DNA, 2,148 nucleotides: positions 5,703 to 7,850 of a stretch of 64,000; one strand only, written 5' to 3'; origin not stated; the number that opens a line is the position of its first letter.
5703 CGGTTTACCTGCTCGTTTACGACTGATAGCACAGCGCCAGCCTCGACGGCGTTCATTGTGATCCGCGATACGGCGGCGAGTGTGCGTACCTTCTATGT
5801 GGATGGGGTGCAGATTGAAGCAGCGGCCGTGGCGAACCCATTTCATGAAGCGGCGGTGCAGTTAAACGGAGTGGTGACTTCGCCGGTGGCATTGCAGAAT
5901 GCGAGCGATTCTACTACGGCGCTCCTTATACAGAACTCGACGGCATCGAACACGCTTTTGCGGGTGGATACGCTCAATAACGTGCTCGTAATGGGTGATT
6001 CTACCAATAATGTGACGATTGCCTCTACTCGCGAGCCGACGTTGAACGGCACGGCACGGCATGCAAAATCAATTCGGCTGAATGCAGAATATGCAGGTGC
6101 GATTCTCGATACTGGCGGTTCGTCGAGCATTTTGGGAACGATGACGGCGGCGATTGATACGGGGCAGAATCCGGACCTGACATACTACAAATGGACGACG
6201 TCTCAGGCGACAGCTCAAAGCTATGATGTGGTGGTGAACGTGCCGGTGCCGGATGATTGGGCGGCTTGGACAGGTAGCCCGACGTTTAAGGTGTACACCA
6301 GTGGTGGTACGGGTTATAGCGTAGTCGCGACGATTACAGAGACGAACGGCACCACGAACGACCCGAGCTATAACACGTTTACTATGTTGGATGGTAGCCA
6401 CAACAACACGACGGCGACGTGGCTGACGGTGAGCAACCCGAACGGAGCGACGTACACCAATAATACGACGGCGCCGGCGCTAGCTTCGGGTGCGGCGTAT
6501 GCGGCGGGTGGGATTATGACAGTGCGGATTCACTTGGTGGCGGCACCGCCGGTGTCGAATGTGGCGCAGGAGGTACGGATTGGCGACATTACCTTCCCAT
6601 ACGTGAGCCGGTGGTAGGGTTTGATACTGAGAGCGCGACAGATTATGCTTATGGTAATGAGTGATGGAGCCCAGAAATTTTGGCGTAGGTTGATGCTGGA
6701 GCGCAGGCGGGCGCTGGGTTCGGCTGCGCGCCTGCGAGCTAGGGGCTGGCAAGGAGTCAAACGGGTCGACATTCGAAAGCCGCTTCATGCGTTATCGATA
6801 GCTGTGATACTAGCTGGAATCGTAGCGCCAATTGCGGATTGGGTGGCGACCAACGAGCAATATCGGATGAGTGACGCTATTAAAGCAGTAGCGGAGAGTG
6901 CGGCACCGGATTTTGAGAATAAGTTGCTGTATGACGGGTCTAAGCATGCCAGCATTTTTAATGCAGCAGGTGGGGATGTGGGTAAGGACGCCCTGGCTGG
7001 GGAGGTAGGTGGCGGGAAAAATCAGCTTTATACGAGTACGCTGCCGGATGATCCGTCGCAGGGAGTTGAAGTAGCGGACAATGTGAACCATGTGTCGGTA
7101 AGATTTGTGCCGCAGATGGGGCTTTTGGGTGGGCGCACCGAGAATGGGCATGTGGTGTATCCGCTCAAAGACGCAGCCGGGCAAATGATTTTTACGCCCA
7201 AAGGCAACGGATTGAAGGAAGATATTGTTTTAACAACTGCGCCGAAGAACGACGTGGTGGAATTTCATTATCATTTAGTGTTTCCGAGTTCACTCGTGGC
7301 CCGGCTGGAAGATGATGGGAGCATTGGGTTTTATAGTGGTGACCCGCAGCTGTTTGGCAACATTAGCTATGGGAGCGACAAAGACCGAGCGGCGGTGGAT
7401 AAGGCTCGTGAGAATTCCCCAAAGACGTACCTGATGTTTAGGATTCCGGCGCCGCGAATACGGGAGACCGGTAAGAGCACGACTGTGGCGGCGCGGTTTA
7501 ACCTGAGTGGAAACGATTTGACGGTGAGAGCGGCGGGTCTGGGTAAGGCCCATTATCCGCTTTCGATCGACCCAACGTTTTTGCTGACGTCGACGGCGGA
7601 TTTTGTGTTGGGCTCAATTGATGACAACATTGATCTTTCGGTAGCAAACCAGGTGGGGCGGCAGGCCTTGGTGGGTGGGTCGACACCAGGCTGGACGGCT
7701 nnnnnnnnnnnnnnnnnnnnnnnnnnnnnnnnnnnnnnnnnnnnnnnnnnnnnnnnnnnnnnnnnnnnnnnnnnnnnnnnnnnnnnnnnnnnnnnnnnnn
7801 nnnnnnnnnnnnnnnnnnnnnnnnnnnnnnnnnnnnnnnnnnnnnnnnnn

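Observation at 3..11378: Two giant genes of more than 11 kb in tandem with a 4-nt gap: a T/G/S-rich CBM-bearing protein and a Kelch propeller protein of more than 20 repeats.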

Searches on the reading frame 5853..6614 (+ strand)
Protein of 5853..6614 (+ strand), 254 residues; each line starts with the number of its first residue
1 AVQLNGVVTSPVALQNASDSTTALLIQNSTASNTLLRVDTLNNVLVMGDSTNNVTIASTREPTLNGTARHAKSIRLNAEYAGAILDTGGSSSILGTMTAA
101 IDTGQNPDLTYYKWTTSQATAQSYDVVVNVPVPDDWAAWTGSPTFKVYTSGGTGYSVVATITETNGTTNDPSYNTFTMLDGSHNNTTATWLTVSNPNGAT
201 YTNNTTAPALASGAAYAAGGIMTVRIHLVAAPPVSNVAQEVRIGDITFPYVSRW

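Call 9: search_protein_families(library=pfam, proteins=[window:5853-6614:+], max_evalue=10)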
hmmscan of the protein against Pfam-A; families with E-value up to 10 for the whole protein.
seq(254 aa): 1 family
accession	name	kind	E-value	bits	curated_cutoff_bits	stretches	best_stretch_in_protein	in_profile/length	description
PF21112.3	CsgH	-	1.6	9.2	27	1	138-197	25-83/88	CsgH protein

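Call 53: find_homologous_proteins(query=A4, max_evalue=0.001)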
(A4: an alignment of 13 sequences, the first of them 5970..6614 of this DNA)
Query A4 (13 sequences) (215 aa, profile of the alignment): 34 proteins with E <= 0.001 among 8000 candidates.
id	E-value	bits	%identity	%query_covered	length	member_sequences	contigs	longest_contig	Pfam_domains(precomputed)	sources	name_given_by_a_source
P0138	1.2e-73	265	36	97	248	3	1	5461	-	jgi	jgi:hypothetical protein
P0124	4.6e-71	257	49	98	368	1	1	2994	-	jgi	jgi:hypothetical protein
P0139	3.9e-70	254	37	98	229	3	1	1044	-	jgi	jgi:hypothetical protein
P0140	2.1e-69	251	41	98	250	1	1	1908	-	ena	-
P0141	8.0e-68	246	46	100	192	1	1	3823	-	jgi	jgi:hypothetical protein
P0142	6.9e-67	243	46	100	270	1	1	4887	-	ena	-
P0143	2.0e-66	242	47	98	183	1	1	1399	-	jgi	jgi:hypothetical protein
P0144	1.4e-63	232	37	99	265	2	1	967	-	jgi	jgi:hypothetical protein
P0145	1.7e-61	225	47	100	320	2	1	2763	-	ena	-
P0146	5.3e-60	221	37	100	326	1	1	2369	-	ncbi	-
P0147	1.1e-55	206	35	99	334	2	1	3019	-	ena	-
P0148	4.7e-54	201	35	100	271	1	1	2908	-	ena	-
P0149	1.0e-50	190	36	98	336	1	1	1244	-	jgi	jgi:hypothetical protein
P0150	2.0e-49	186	33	98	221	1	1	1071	-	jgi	jgi:hypothetical protein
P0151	1.1e-48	184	27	99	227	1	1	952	-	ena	-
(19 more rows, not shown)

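Call 54: search_solved_structures(query=A4, max_evalue=10)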
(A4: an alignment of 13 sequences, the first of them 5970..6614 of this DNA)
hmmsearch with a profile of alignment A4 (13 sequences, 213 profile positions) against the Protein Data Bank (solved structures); distinct sequences matched with E-value up to 10: 1.
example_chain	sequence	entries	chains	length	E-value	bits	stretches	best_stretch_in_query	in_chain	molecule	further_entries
3hyi_A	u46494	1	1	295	1.3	11.7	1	26-64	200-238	Protein DUF199/WhiA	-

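Call 67: predict_structure(alignment_id=A5)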
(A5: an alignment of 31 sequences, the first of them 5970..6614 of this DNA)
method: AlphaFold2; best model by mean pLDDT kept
length: 215 residues; sequences in the alignment: 31
mean_pLDDT: 79.7   pTM: 0.78
mean pLDDT of the five models: 79.7, 78.5, 78.4, 76.6, 76.5
residues with pLDDT >= 90: 65; 70-90: 94; 50-70: 43; < 50: 13
segments of 3 or more residues with pLDDT < 50: 157-168
pLDDT, mean of each block of 10 residues (from residue 1): 80 90 88 90 71 77 89 87 87 93 88 78 86 65 63 63 41 78 91 74 91 91
secondary structure, 60 per line:
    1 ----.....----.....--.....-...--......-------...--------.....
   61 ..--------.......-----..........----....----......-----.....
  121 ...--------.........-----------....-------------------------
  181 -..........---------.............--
elements in order: E5-9 E14-18 E21-25 E32-37 E45-47 E56-62 E71-77 E83-92 E97-100 E105-110 E116-123 H132-135 E136-140 E152-155 E182-191 E201-213

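Call 77: search_protein_representatives(alignment_id=A5)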
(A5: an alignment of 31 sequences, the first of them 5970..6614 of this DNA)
Query: 31 sequences, 313 profile positions. Proteins with E-value up to 0.001 (for the whole library): 2101; up to 1e-10: 1797; up to 1e-30: 821. The best 150 are listed.
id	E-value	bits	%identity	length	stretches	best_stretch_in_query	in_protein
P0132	5.7e-90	318.6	-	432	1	13-313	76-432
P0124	1.0e-85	304.7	-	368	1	12-313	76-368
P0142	2.5e-82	293.5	-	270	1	37-313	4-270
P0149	1.3e-80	287.9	-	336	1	18-313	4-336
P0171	1.3e-80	287.9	-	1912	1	13-313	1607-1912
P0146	9.1e-80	285.1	-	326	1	9-313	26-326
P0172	4.9e-79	282.7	-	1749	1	8-313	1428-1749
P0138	1.0e-77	278.4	-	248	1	91-313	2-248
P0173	1.1e-77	278.2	-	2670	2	11-313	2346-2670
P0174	4.3e-77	276.3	-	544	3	84-312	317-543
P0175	4.3e-77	276.3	-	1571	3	53-313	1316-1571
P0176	4.1e-76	273.1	-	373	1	33-313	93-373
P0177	1.6e-75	271.2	-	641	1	86-313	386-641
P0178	3.5e-75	270.1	-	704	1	80-312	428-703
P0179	1.6e-74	267.9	-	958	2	19-313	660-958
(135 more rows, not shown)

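Call 100: fold_search(model_id=the predicted structure, library=viral)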
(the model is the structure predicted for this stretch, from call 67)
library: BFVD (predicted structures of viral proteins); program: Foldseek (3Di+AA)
matches with E <= 10: 1729; with E <= 0.001: 48
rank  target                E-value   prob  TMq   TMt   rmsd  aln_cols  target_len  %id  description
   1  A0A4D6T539            2.4e-06  1.00  0.38  0.31   6.1       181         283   19  Tail fiber family protein [Klebsiella phage vB_KpnP_FZ12]
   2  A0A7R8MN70            1.4e-05  1.00  0.42  0.15   5.4       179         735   12  (no name in the UniProt tables at hand)
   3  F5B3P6                1.7e-05  1.00  0.37  0.38  14.6       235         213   11  (no name in the UniProt tables at hand)
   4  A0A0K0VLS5            1.8e-05  1.00  0.41  0.14   5.4       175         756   15  Tail fiber protein [Klebsiella phage KLPN1]
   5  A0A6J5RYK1            2.1e-05  1.00  0.36  0.22   9.8       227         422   12  Uncharacterized protein [uncultured Caudovirales phage]
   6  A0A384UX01            2.7e-05  1.00  0.39  0.17  17.5       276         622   12  (no name in the UniProt tables at hand)
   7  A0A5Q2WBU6            3.2e-05  1.00  0.41  0.36  10.3       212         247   11  (no name in the UniProt tables at hand)
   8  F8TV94                4.8e-05  1.00  0.34  0.22  13.9       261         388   13  (no name in the UniProt tables at hand)
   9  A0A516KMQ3            5.7e-05  1.00  0.36  0.17   9.9       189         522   12  Putative pectate lyase protein [Bacillus phage vB_BmeM-Goe8]
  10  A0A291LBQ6            7.8e-05  1.00  0.42  0.16   7.3       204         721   13  Tail fiber protein / pectate lyase superfamily protein [Klebsiella phage vB_KpnM_KpV79]
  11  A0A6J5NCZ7            1.1e-04  1.00  0.40  0.18   6.0       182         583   13  Uncharacterized protein [uncultured Caudovirales phage]
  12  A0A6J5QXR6            1.1e-04  1.00  0.38  0.13   8.9       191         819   17  Uncharacterized protein [uncultured Caudovirales phage]
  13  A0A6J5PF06            1.4e-04  1.00  0.33  0.28  12.2       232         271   16  Uncharacterized protein [uncultured Caudovirales phage]
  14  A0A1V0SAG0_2          1.5e-04  1.00  0.34  0.09  10.7       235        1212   10  Collagen triple helix repeat containing protein [Catovirus CTV1]
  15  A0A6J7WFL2            1.5e-04  1.00  0.29  0.10  15.6       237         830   15  Tip attachment protein J [uncultured Caudovirales phage]
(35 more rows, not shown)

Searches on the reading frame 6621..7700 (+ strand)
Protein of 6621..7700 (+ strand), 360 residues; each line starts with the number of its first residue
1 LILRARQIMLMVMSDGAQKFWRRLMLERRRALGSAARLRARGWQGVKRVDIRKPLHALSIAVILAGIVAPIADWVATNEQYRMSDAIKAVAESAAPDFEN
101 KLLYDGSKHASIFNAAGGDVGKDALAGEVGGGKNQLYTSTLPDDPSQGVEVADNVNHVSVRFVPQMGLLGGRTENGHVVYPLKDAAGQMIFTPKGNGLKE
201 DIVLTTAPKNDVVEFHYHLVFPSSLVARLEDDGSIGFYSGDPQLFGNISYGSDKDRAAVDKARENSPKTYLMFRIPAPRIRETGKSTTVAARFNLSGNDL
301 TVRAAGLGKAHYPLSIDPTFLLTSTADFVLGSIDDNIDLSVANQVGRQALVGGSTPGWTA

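Call 9: search_protein_families(library=pfam, proteins=[window:6621-7700:+], max_evalue=10)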
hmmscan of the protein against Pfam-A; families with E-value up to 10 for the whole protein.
window:6621-7700:+ (360 aa): 1 family
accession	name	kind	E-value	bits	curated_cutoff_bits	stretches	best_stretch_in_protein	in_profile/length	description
PF25778.1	DUF7948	-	0.31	11.5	27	1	282-319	178-214/214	Domain of unknown function (DUF7948)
